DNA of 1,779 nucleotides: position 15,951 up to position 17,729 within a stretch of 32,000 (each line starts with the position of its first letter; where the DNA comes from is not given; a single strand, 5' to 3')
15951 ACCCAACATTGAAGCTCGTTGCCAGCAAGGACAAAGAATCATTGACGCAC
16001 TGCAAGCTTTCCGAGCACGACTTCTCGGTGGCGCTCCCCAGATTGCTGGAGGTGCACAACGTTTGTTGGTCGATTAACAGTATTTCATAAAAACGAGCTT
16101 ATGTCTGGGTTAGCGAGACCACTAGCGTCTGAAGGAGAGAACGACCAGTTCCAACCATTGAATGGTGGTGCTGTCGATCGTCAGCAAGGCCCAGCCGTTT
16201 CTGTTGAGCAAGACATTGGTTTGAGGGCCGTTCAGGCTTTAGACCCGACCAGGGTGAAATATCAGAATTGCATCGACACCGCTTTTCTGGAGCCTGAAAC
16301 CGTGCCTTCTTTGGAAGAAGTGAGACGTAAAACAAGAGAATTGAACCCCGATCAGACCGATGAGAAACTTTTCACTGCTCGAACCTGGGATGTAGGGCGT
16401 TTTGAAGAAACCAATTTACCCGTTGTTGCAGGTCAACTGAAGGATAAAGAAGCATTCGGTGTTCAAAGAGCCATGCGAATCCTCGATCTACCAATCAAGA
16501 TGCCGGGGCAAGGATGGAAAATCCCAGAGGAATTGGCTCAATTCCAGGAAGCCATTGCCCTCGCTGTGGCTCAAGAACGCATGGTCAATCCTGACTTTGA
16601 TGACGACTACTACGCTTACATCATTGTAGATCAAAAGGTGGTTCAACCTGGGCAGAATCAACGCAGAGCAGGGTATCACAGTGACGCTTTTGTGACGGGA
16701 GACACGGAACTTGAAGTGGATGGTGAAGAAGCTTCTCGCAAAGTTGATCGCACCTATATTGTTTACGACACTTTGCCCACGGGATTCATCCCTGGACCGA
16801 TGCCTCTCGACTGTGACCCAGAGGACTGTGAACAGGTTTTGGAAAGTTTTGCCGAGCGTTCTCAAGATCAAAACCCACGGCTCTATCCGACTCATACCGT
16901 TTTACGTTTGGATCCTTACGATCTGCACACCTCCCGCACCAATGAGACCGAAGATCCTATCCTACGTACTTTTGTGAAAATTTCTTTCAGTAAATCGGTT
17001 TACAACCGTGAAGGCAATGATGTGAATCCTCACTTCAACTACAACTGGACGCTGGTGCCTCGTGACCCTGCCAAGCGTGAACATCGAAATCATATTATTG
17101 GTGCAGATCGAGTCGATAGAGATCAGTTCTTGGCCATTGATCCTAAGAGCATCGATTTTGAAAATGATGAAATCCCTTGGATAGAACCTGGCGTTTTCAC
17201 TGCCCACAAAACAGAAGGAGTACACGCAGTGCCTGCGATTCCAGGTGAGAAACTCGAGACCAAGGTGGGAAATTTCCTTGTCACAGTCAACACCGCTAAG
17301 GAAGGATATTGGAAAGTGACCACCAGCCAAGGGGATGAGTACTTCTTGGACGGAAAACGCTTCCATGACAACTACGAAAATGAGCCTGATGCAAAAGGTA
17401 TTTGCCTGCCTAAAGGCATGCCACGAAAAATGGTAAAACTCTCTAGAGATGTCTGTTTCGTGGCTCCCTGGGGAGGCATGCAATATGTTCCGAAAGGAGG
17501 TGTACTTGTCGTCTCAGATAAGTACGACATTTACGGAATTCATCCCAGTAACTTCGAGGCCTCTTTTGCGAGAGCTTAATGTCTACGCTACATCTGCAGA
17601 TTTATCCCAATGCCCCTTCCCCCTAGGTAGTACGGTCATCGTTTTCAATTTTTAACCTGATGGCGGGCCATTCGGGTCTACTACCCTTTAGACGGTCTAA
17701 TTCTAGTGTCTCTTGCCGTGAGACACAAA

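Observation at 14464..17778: Three-gene cassette of unrecognisable proteins bracketed by 146-bp direct repeats (best candidate for an undescribed system)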

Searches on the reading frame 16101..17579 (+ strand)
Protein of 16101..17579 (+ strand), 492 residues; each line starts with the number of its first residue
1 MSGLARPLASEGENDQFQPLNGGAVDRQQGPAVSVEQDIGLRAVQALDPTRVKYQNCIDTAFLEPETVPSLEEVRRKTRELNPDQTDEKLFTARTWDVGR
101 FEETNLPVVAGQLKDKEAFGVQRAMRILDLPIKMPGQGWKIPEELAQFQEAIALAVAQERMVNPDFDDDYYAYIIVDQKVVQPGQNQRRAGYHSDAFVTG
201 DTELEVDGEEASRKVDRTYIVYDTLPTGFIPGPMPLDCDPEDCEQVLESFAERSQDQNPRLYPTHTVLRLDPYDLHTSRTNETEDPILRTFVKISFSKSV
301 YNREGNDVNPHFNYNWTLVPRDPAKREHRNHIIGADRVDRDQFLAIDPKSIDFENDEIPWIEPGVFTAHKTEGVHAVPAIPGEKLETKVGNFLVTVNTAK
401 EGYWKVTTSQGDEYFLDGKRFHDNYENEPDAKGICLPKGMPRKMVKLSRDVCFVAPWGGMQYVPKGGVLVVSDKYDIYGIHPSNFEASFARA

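Call 7: search_protein_families(library=pfam, proteins=[window:16101-17579:+], max_evalue=0.1)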
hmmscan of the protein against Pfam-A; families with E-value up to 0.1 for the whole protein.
window:16101-17579:+ (492 aa): 0 families

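Call 9: search_protein_families(library=ncbifam, proteins=[window:16101-17579:+], max_evalue=1)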
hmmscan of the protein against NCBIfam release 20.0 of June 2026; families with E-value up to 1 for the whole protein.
window:16101-17579:+ (492 aa): 0 families

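Call 10: search_protein_families(library=padloc, proteins=[window:16101-17579:+], max_evalue=1)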
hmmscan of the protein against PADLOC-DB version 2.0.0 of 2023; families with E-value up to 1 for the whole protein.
window:16101-17579:+ (492 aa): 0 families

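Call 11: search_protein_families(library=phrogs, proteins=[window:16101-17579:+], max_evalue=1)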
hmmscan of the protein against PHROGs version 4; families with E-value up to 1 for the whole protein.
window:16101-17579:+ (492 aa): 2 families
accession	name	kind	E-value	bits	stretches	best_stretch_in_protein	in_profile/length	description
phrog_1843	-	unknown function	1.7e-22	81.3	1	121-322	16-202/222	-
phrog_8970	-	unknown function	6.6e-05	23.6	1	166-197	52-83/205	-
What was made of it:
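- Checked: The one exception is phrog_1843 (function unknown) for C residues 121-322 (call 11).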

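Call 12: find_homologous_proteins(query=window:16101-17579:+)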
Query window:16101-17579:+ (492 aa): 6 proteins with E <= 0.001 among 8000 candidates.
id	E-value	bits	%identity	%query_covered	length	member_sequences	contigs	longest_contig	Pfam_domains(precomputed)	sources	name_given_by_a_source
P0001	0.0e+0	1149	100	100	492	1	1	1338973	-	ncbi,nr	ncbi:hypothetical protein IPG41_05185 [Candidatus Peregrinibacteria bacterium]|nr:MAG: hypothetical 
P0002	2.1e-240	817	72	94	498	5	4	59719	-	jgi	jgi:hypothetical protein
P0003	5.3e-229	779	72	89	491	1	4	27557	-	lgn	-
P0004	7.7e-225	765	71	89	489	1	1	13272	-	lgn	-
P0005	7.9e-12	63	34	31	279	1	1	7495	-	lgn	-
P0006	2.6e-5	41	39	14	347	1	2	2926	-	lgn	-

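Call 13: search_solved_structures(query=window:16101-17579:+, max_evalue=10)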
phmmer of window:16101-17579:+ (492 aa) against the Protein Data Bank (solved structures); distinct sequences matched with E-value up to 10: 0.

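Call 15: find_encoding_contigs(protein=P0002, flank=10000, max_places=4)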
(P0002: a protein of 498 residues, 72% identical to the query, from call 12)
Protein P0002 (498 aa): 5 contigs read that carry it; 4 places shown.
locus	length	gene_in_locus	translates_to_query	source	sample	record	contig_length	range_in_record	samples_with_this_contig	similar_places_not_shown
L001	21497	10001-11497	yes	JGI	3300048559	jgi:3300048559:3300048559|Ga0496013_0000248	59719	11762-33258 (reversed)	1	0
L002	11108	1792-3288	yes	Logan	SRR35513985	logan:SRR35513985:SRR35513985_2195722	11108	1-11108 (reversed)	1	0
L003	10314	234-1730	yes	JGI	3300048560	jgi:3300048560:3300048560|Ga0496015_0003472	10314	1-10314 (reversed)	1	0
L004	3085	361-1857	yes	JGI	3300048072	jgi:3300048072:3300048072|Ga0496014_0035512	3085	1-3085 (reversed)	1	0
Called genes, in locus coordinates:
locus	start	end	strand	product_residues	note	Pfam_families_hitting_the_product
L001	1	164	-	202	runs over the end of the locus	-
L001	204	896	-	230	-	-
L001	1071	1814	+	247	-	PF01978:TrmB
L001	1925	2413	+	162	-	-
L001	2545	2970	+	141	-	PF08818:DUF1801 (weak)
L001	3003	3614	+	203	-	PF01872:RibD_C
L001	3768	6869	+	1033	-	PF00395:SLH (faint)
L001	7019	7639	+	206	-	PF09335:VTT_dom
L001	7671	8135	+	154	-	-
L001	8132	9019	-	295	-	PF02661:Fic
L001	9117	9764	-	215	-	-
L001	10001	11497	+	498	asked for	-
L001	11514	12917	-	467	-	PF13539:Peptidase_M15_4 (weak)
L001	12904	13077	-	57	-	-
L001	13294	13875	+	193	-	-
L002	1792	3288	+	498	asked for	-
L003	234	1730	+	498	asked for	-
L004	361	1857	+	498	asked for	-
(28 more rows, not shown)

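Call 16: find_encoding_contigs(protein=P0003, flank=10000, max_places=4)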
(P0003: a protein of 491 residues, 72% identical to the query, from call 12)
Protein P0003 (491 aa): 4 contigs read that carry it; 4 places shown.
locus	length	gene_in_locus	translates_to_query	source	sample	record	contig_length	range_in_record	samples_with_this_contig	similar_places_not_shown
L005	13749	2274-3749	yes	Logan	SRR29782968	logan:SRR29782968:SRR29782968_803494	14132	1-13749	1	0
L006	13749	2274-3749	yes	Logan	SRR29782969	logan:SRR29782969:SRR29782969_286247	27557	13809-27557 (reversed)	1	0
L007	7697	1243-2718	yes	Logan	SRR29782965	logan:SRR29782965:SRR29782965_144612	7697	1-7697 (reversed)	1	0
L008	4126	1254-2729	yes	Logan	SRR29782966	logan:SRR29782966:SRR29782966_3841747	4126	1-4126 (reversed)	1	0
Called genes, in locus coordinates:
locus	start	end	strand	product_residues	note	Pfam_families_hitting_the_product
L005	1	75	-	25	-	?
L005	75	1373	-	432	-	PF01336:tRNA_anti-codon, PF00152:tRNA-synt_2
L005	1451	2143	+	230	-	-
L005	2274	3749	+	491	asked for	-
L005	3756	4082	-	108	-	-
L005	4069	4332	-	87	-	-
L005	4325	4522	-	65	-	-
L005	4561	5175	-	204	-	-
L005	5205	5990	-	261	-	PF01790:LGT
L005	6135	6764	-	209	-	-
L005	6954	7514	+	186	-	-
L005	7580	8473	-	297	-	PF00892:EamA, PF06800:Sugar_transport (weak)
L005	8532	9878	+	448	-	-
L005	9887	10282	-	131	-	PF01641:SelR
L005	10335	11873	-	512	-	-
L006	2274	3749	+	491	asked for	-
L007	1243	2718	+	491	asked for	-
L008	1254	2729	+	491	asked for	-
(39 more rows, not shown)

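Call 17: find_encoding_contigs(protein=P0004, flank=10000, max_places=4)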
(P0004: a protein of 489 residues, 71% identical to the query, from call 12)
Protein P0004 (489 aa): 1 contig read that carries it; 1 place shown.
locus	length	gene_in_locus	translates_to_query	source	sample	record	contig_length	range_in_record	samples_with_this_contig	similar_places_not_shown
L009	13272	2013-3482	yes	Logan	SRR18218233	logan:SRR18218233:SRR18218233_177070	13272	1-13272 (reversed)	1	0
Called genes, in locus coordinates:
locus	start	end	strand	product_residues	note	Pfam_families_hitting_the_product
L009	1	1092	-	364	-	?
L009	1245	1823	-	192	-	PF23894:LD_SV2 (faint), PF13576:Pentapeptide_3 (faint), PF13599:Pentapeptide_4, PF00805:Pentapeptide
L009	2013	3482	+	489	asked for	-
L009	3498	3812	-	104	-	-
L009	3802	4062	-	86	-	-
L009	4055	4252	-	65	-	-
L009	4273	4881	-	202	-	-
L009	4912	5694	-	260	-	PF01790:LGT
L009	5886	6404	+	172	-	-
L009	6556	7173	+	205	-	-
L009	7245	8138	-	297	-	PF00892:EamA, PF06800:Sugar_transport (weak)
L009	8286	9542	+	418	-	-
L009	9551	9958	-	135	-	PF01641:SelR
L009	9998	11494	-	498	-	-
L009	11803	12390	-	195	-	PF00081:Sod_Fe_N, PF02777:Sod_Fe_C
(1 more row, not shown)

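Call 55: find_related_loci(query=A2, collection=viral_contigs, flank=6000)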
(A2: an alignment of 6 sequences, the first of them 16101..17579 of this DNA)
Query A2 (492 aa) in viral_contigs; peptide patterns used: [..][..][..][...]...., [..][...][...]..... (x = any residue, [..] = any of these).
30 stretches matched a pattern, but none encodes a relative of the query by tblastn (E <= 1e-3).

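Call 61: predict_structure(alignment_id=A2)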
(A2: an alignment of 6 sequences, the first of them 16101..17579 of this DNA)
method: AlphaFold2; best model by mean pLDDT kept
length: 492 residues; sequences in the alignment: 6
mean_pLDDT: 45.9   pTM: 0.35
mean pLDDT of the five models: 45.9, 44.6, 43.9, 43.4, 40.4
residues with pLDDT >= 90: 7; 70-90: 102; 50-70: 37; < 50: 346
segments of 3 or more residues with pLDDT < 50: 1-75, 81-85, 87-163, 168-341, 387-395
pLDDT, mean of each block of 10 residues (from residue 1): 25 23 25 36 35 30 35 48 44 33 33 32 29 33 41 47 45 43 33 23 20 19 24 33 40 33 28 27 40 43 30 36 29 27 64 73 82 86 63 54 83 80 83 78 85 59 81 71 76 78
secondary structure, 60 per line:
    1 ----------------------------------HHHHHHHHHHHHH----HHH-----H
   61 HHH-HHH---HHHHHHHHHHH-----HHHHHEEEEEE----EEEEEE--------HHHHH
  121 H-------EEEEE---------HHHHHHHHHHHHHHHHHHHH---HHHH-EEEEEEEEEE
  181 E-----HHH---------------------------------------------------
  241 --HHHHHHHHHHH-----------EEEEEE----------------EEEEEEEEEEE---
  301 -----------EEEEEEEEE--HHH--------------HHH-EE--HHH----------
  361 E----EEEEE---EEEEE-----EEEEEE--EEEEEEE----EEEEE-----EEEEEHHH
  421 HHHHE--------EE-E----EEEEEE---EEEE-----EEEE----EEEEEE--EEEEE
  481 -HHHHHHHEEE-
elements in order: H35-47 H60-63 H71-81 H87-91 E92-97 E102-107 H116-121 E129-133 H143-162 H166-169 E171-181 H243-253 E265-270 E287-297 E312-320 E366-370 E374-378 E384-389 E392-398 E403-407 E413-417 H418-424 E442-447 E451-454 E460-463 E468-473 E476-480 H482-488 E489-491
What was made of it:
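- On Fe(II)/2-oxoglutarate dioxygenase (central domain of C): The AlphaFold model of this region is unreliable, pLDDT below 50 (call 61).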

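Call 68: search_protein_families(library=pfam, proteins=[P0005, P0006], max_evalue=0.1)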
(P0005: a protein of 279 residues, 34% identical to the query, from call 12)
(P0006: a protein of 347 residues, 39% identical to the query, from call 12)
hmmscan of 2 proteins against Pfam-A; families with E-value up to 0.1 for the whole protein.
P0005 (279 aa): 1 family
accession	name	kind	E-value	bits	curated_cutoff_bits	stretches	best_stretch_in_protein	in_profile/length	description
PF14083.11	PGDYG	-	0.0065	17.2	27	1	164-258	3-101/102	PGDYG protein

P0006 (347 aa): 0 families
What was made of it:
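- On PGDYG (PF14083), C-terminal domain of C: The distant homologue P0005 scores 17.2 bits, E 0.0065 (call 68).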

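Call 74: fold_search(model_id=the predicted structure, library=pdb)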
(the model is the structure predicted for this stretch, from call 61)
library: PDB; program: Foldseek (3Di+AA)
matches with E <= 10: 196; with E <= 0.001: 0
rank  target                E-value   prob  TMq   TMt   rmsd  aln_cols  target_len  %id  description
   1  9f0y_H                2.2e-01  0.10  0.08  0.08  13.8       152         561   14  CryoEM structure of the F plasmid relaxosome with TraI in its TE mode, derived from the ss-27_+8ds+9_+143-R Locally-re (released 2025-06-04)
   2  2qc5                  4.6e-01  0.06  0.07  0.09  14.8       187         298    7  Streptogramin B lyase structure (released 2008-10-14)
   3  9f10_H                5.1e-01  0.06  0.08  0.07  13.7       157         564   15  CryoEM structure of the F plasmid relaxosome with TraI in its TE mode, without accessory protein TraM. Derived from th (released 2025-06-04)
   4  4l0j                  5.7e-01  0.11  0.11  0.20  12.3       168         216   11  Structure of a translocation signal domain mediating conjugative transfer by type IV secretion systems (released 2013-06-19)
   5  9f11_H                5.7e-01  0.06  0.08  0.07  14.1       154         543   15  CryoEM structure of the F plasmid relaxosome with oriT DNA ss-27_+3ds+4_+143 and TraI its TE mode, derived from ss-27_ (released 2025-06-04)
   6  4akr_D                6.4e-01  0.06  0.07  0.12  19.1       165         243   14  Crystal Structure of the cytoplasmic actin capping protein Cap32_34 from Dictyostelium discoideum (released 2012-07-04)
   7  9s3g_j                6.4e-01  0.02  0.07  0.07  20.1       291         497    9  State 1 MAP3 RNA Pol II activated elongation complex with SETD2 and upstream hexasome (released 2025-11-12)
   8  3wjv                  7.1e-01  0.04  0.07  0.14  15.6       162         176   10  Crystal structure of the L68E variant of mLolB (released 2014-03-05)
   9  7ezt_A                7.1e-01  0.04  0.05  0.04  15.2       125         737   14  The structure and functional mechanism of nucleotide regulated acetylhexosaminidase Am2136 from Akkermansia muciniphil (released 2022-11-02)
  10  6hts_E                7.1e-01  0.02  0.07  0.07  19.4       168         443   13  Cryo-EM structure of the human INO80 complex bound to nucleosome (released 2018-11-07)
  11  3wjt                  8.0e-01  0.06  0.07  0.16  15.0       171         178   11  Crystal structure of the L68D variant of mLolB (released 2014-03-05)
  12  2z2o_A                8.0e-01  0.03  0.07  0.09  15.1       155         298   10  Crystal Structure of apo virginiamycin B lyase from Staphylococcus aureus (released 2007-06-19)
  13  9f12_H                9.4e-01  0.08  0.10  0.09  12.8       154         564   12  CryoEM structure of the F plasmid relaxosome with oriT DNA ss-27_-3ds-2_+143 and TraI its TE mode, derived from ss-27_ (released 2025-06-04)
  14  1iwm_A                9.4e-01  0.04  0.06  0.13  16.2       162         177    9  Crystal Structure of the Outer Membrane Lipoprotein Receptor, LolB (released 2003-07-15)
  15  3v0a_B                1.0e+00  0.01  0.06  0.03  20.6       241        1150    7  2.7 angstrom crystal structure of BoNT/Ai in complex with NTNHA (released 2012-03-14)
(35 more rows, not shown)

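Call 78: find_encoding_contigs(protein=P0005, flank=6000, max_places=3)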
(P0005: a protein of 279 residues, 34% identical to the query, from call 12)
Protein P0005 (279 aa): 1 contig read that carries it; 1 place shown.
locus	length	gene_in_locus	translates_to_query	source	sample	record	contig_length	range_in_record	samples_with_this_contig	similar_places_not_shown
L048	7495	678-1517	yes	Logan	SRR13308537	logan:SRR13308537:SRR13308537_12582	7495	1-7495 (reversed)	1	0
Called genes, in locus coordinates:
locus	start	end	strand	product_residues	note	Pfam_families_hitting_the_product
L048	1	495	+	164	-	?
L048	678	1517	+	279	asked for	-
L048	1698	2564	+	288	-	-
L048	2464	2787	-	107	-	-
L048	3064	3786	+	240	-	PF01725:Ham1p_like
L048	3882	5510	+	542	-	-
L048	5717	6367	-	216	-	-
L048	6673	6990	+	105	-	-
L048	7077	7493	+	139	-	?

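Call 83: search_solved_structures(query=A2, max_evalue=10)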
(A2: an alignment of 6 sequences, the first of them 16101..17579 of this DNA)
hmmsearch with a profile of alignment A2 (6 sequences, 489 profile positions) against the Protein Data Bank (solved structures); distinct sequences matched with E-value up to 10: 0.

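Call 108: search_dna_similar(query=window:16101-17579:+, collection=phages, mode=protein, max_evalue=0.001, max_rows=15)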
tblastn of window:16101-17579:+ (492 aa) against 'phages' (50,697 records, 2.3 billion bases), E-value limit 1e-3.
Records with a match: 39; places in all: 39; records where one place covers at least 80% of the query: 0.
Best place of each record, by identity: <60% 39.
By first word of the organism name: Microbacterium 11; Rhizobium 6; Acinetobacter 6; Ralstonia 3; Bacteriophage 3; Agrobacterium 3; Halocynthia 2; Salicola 1; Pseudoalteromonas 1; Bradyrhizobium 1; and 2 more.
By host as written in the record: - 6; Microbacterium foliorum NRRL B-24224 6; Microbacterium foliorum NRRL B-24224 SEA 5; Acinetobacter johnsonii 4; Rhizogenic Agrobacterium biovar 1 ST15.13/095 3; Rhizobium etli Brasil5 2; Ralstonia solanacearum mc1 2; Acinetobacter baumannii 2; and 9 more.
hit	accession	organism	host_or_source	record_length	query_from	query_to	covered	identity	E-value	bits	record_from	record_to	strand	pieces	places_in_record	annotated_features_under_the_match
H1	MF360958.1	Salicola phage SCTP-2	Salicola sp. PV4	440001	90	328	49%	38.3%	8e-45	174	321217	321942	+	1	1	386: hypothetical protein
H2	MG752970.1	Ralstonia phage RsoM2USA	Ralstonia solanacearum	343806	96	328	47%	38.2%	6e-36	148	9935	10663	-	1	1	hypothetical protein (x2)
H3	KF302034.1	Pseudoalteromonas phage HM1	Pseudoalteromonas sp. str. H71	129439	105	331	46%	31.7%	3e-16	88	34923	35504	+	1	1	record has no annotation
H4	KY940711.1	Bradyrhizobium phage BDU-MI-1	Bradyrhizobium diazoefficiens USDA110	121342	130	334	42%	32.2%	5e-11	72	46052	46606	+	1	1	hypothetical protein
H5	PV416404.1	Erythrobacter phage XM05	Erythrobacter sp. JL475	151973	125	328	41%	30.7%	1e-6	57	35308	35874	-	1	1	DNA endonuclease V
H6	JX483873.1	Rhizobium phage RHEph01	Rhizobium etli Brasil5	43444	74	309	48%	26.4%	3e-7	59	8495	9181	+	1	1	hypothetical protein (x2)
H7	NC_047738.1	Rhizobium phage RHEph01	Rhizobium etli Brasil5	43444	74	309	48%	26.4%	3e-7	59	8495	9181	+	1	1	hypothetical protein (x2)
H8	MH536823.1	Microbacterium phage Musetta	Microbacterium foliorum NRRL B-24224 SEA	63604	110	327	44%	28.0%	1e-11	73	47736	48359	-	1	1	82: hypothetical protein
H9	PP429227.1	Rhizobium phage IG49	Agrobacterium radiobacter PL17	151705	115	309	40%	31.0%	3e-8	62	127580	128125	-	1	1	hypothetical protein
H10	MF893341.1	Ralstonia phage RPSC1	Ralstonia solanacearum mc1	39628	138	328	39%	31.0%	5e-12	75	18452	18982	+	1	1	hypothetical protein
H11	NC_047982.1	Ralstonia phage RPSC1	Ralstonia solanacearum mc1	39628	138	328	39%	31.0%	5e-12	75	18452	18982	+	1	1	hypothetical protein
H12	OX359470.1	Ochrobactrum phage ORM_20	-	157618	130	309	37%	32.8%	1e-10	70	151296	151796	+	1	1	hypothetical protein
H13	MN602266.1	Bacteriophage DSS3_VP1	-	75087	130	330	41%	29.2%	5e-8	62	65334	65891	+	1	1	hypothetical protein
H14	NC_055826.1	Bacteriophage DSS3_VP1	-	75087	130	330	41%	29.2%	5e-8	62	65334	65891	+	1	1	hypothetical protein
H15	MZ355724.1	Microbacterium phage Necrophoxinus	Microbacterium foliorum NRRL B-24224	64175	110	321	43%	27.7%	7e-9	65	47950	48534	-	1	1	84: hypothetical protein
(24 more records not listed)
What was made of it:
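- Closest known: PGDYG protein family. Same: C residues 121-322 match phrog_1843 (E 1.7e-22, call 11) and about 220-aa proteins of 39 phages (call 108).
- Tried and rejected: Viral relatives of C by degenerate-pattern scan: none (call 55). tblastn against GenBank phages then found 39 (call 108).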

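Call 110: get_annotated_region(hit=H5, flank=3000)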
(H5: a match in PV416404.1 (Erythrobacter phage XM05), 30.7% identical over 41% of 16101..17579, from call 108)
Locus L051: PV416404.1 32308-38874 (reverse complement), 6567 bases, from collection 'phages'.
description: Erythrobacter phage XM05, complete genome.
organism: Erythrobacter phage XM05 (NCBI taxid 3413945)
taxonomy: Viruses
host: Erythrobacter sp. JL475; source: -; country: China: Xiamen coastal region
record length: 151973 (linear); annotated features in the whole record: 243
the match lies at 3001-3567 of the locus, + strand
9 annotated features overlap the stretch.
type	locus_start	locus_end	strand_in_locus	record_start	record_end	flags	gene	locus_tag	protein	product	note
CDS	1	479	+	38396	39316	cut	-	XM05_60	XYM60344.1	thymidylate synthase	-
CDS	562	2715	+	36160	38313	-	-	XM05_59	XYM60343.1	NAD-dependent DNA ligase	-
CDS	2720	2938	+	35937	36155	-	-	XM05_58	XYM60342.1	hypothetical protein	-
CDS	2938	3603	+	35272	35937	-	-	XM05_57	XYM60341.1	DNA endonuclease V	-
CDS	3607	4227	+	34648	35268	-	-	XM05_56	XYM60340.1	polynucleotide kinase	-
CDS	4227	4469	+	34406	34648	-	-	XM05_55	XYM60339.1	hypothetical protein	-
CDS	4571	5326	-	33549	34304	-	-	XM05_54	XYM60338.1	transcriptional repressor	-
CDS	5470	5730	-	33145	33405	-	-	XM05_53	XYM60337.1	ribonucleoside diphosphate reductase small subunit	-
CDS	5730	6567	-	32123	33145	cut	-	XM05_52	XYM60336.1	ribonucleoside diphosphate reductase small subunit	-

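Call 111: get_annotated_region(hit=H10, flank=3000)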
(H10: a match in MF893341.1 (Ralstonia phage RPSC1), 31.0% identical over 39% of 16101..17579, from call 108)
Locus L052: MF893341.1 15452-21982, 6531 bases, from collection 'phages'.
description: Ralstonia phage RPSC1, complete genome.
organism: Ralstonia phage RPSC1 (NCBI taxid 2041351)
taxonomy: Viruses; Duplodnaviria; Heunggongvirae; Uroviricota; Caudoviricetes; Autographiviridae; Stompelvirus; Stompelvirus RPSC1
host: Ralstonia solanacearum mc1; source: soil; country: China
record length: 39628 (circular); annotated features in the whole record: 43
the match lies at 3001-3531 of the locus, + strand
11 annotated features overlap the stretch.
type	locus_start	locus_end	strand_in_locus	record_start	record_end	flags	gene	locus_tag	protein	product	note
CDS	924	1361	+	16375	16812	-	-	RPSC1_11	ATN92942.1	hypothetical protein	orf11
CDS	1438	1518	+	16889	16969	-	-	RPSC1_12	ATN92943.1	hypothetical protein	orf12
CDS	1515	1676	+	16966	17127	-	-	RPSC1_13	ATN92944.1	hypothetical protein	orf13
CDS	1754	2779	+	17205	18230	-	-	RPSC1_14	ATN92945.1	hypothetical protein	orf14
CDS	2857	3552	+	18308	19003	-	-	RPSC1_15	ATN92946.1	hypothetical protein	orf15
CDS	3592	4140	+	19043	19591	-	-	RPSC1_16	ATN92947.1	hypothetical protein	orf16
CDS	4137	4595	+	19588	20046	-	-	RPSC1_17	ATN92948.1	hypothetical protein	orf17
CDS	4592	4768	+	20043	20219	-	-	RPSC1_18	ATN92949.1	hypothetical protein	orf18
CDS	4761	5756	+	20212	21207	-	-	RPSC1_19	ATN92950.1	DNA ligase-like protein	orf19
CDS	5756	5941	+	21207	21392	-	-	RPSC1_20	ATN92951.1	hypothetical protein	orf20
CDS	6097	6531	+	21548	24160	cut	-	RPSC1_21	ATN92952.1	RNA polymerase-like protein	orf21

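Call 112: search_protein_families(library=pfam, proteins=[L051:2938-3603:+, L052:2857-3552:+], max_evalue=1)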
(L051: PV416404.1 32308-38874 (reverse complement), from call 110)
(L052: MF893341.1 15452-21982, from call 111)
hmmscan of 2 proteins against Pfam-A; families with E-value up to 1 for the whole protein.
L051:2938-3603:+ (221 aa): 0 families

L052:2857-3552:+ (231 aa): 0 families
